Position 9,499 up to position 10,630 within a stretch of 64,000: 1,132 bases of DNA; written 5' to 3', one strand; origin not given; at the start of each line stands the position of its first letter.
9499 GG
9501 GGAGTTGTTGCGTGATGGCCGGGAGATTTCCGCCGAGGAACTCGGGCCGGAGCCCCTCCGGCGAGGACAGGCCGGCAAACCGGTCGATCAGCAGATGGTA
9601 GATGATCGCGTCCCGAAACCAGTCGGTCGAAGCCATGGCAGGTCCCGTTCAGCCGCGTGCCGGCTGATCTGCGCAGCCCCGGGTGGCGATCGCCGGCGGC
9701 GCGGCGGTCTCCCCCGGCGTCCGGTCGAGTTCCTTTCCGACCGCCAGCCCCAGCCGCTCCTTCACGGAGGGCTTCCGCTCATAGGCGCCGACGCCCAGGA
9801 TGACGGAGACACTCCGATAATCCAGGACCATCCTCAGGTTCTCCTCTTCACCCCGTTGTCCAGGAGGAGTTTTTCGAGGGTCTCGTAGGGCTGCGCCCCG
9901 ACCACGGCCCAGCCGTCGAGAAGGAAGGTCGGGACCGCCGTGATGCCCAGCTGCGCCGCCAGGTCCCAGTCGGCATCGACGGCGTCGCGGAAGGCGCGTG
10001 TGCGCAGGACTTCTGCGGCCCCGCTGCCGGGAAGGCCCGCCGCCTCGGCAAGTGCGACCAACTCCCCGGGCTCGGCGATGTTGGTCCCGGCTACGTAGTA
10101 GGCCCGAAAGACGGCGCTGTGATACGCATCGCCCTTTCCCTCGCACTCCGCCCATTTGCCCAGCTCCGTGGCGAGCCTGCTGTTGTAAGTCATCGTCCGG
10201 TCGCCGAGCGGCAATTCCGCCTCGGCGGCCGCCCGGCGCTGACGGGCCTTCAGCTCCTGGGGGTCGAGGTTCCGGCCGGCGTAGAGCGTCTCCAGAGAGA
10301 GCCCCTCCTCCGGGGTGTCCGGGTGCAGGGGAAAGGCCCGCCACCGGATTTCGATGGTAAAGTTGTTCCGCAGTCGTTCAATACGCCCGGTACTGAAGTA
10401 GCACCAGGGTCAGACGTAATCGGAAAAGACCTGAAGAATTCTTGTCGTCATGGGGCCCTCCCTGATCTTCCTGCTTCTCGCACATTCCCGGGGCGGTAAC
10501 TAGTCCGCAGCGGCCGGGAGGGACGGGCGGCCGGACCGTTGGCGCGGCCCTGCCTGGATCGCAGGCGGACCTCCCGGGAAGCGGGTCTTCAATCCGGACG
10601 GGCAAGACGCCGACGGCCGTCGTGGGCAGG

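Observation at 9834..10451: Hidden selenoprotein: DsbA/FrnE-like oxidoreductase with TGA in place of the first CxxC cysteine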

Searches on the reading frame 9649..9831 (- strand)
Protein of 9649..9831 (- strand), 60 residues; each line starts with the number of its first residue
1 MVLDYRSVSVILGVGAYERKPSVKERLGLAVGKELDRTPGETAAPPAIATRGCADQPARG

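Call 46: search_protein_families(library=pfam, proteins=[window:9649-9831:-], max_evalue=0.00001)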
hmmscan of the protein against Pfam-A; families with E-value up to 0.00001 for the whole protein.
window:9649-9831:- (60 aa): 0 families

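Call 53: search_protein_families(library=ncbifam, proteins=[window:9649-9831:-], max_evalue=0.01)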
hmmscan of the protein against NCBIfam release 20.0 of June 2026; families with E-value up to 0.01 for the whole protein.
window:9649-9831:- (60 aa): 0 families
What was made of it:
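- Tried and rejected: None exists for this family (call 53).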

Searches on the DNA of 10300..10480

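Call 50: search_rna_families(source=window, start=10300, end=10480, threshold=evalue, max_evalue=10, show_alignments=2)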
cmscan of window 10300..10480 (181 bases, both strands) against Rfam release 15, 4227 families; matches with E-value up to 10: 2.
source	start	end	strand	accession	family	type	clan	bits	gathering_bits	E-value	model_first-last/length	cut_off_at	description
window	10385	10455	-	RF00202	snoR66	Gene; snRNA; snoRNA; CD-box;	-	12.9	43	4.8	1-76/76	no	Small nucleolar RNA R66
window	10430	10455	-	RF00440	SNORD37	Gene; snRNA; snoRNA; CD-box;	-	12.1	45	8.6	1-65/65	no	Small nucleolar RNA SNORD37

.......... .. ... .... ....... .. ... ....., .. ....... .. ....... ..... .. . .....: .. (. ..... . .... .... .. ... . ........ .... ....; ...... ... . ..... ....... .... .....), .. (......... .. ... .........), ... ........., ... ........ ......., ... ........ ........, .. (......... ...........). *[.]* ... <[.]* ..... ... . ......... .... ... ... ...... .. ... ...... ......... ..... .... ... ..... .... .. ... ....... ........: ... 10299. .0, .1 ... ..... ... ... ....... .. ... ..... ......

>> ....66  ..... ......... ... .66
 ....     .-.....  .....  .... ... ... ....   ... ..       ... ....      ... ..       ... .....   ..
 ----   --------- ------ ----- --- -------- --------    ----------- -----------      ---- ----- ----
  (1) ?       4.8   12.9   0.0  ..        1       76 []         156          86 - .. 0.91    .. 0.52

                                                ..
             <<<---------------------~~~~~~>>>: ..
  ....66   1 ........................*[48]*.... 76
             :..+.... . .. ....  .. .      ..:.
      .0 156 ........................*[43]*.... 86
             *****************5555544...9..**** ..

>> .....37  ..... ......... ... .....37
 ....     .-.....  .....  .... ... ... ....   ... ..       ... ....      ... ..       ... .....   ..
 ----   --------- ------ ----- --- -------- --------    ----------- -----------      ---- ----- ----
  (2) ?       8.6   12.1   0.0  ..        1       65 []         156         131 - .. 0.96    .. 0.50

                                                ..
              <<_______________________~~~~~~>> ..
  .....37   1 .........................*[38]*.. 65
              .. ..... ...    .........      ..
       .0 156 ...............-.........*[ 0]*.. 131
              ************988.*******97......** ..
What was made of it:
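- Tried and rejected: Only chance snoRNA hits at E > 4 (call 50).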
